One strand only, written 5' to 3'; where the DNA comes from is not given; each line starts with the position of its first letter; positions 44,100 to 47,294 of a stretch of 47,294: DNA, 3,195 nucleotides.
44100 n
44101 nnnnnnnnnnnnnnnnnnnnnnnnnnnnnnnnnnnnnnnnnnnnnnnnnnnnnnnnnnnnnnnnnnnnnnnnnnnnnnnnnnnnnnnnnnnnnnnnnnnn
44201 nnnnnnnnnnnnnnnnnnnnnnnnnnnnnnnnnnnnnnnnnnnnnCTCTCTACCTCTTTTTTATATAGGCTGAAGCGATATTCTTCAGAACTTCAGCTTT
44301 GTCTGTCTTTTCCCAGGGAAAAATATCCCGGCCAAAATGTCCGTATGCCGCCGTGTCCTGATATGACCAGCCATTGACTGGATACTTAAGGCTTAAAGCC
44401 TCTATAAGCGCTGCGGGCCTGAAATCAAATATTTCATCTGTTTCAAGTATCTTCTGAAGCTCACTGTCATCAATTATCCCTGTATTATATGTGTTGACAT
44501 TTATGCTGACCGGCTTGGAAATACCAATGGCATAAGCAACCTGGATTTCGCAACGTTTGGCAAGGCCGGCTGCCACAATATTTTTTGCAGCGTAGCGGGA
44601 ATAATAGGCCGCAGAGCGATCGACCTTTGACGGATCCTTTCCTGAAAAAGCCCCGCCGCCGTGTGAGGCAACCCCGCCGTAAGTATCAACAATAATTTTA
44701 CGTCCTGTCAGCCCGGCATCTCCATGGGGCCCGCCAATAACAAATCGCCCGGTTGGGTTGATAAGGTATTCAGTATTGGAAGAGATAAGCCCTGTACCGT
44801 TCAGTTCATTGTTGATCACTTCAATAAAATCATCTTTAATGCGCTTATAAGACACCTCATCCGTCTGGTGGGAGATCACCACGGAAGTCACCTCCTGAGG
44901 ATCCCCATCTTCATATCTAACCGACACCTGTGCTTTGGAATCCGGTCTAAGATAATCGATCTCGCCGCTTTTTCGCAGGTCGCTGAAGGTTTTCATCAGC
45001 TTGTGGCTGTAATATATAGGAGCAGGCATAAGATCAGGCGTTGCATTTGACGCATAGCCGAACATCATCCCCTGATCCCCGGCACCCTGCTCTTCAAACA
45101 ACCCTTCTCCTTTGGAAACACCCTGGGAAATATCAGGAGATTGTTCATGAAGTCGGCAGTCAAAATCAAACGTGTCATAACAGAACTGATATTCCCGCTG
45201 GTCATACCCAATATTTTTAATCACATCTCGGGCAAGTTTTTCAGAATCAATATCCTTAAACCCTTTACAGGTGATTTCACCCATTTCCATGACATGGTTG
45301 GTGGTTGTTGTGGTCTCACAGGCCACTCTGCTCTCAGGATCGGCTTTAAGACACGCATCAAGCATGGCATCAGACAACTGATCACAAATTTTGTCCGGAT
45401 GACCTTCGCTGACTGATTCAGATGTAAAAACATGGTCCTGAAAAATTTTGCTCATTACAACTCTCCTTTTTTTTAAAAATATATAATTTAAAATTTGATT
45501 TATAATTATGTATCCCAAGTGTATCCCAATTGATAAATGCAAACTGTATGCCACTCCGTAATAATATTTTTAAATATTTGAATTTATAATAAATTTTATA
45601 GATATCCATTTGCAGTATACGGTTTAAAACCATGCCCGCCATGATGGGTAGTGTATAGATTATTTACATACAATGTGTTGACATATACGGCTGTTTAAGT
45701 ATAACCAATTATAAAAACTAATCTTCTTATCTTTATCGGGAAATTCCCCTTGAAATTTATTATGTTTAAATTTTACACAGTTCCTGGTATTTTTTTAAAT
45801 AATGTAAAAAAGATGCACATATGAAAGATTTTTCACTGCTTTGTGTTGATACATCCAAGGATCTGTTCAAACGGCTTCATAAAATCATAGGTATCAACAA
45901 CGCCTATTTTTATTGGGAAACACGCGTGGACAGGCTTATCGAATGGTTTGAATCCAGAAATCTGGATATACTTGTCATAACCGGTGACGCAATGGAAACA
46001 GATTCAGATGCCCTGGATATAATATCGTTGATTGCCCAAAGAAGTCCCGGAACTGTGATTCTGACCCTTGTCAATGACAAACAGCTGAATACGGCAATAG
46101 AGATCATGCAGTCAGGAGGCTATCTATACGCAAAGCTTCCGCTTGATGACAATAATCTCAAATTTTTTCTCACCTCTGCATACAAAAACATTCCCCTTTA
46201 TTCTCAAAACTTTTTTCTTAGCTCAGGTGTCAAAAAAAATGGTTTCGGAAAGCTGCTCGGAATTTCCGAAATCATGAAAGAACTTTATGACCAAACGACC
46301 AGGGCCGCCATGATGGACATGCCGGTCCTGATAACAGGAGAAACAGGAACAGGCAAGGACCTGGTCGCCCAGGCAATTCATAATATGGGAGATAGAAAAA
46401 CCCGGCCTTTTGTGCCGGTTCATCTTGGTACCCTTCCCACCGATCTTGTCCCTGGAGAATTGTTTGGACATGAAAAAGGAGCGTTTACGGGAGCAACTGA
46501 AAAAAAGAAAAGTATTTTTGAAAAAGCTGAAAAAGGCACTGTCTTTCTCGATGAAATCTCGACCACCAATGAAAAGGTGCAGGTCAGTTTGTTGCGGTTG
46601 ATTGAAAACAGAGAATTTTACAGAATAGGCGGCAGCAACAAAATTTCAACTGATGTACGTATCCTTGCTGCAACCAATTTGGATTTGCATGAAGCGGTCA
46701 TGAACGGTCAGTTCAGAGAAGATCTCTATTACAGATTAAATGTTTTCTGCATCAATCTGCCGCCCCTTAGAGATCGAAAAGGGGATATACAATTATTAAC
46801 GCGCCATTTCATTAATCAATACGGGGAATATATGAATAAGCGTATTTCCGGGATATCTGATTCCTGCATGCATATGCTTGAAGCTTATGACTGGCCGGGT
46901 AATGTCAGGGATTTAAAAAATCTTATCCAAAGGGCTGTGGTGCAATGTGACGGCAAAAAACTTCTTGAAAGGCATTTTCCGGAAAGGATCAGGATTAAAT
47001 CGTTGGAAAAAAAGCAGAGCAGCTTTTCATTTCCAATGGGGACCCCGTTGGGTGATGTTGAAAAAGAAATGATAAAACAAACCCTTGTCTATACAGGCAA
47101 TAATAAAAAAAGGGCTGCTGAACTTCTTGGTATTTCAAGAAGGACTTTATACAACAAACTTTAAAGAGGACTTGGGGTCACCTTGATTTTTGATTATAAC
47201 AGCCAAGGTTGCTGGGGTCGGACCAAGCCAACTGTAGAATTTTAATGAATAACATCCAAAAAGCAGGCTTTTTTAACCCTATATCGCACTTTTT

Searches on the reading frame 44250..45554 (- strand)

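Call 33: search_protein_families(library=pfam, proteins=[window:44250-45554:-], max_evalue=0.001)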
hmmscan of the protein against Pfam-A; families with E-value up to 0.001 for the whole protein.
window:44250-45554:- (434 aa): 3 families
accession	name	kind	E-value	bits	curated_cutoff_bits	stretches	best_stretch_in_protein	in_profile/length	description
PF02773.21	S-AdoMet_synt_C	-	2.5e-63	212.6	25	1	273-416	1-138/138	S-adenosylmethionine synthetase, C-terminal domain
PF02772.21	S-AdoMet_synt_M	-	1.9e-40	138.2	29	1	155-271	1-120/120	S-adenosylmethionine synthetase, central domain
PF00438.25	S-AdoMet_synt_N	-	2e-37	128.1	33.1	1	41-140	2-99/99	S-adenosylmethionine synthetase, N-terminal domain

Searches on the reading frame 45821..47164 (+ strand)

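Call 33: search_protein_families(library=pfam, proteins=[window:45821-47164:+], max_evalue=0.001)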
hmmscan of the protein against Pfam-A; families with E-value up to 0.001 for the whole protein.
window:45821-47164:+ (447 aa): 8 families
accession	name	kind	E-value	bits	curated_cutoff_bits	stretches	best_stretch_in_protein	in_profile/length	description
PF00158.32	Sigma54_activat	-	2.2e-61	206.9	20.2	1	146-311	2-167/168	Sigma-54 interaction domain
PF25601.1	AAA_lid_14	-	8.3e-26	90.1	27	1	317-399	1-83/87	AAA+ ATPase lid domain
PF14532.12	Sigma54_activ_2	-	4e-21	76.1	25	1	146-316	1-138/138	Sigma-54 interaction domain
PF02954.25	HTH_8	-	3.9e-16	58.9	22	1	410-447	2-39/42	Bacterial regulatory protein, Fis family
PF07728.20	AAA_5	-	2.6e-10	40.9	22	1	168-286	1-122/139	AAA domain (dynein-related subfamily)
PF07724.20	AAA_2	-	4.3e-05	24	27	1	169-291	6-129/166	AAA domain (Cdc48 subfamily)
PF07726.17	AAA_3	-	0.00041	20.7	27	1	169-286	2-111/131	ATPase family associated with various cellular activities (AAA)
PF00004.35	AAA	-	0.00072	20.5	21.2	0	169-298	1-123/131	ATPase family associated with various cellular activities (AAA)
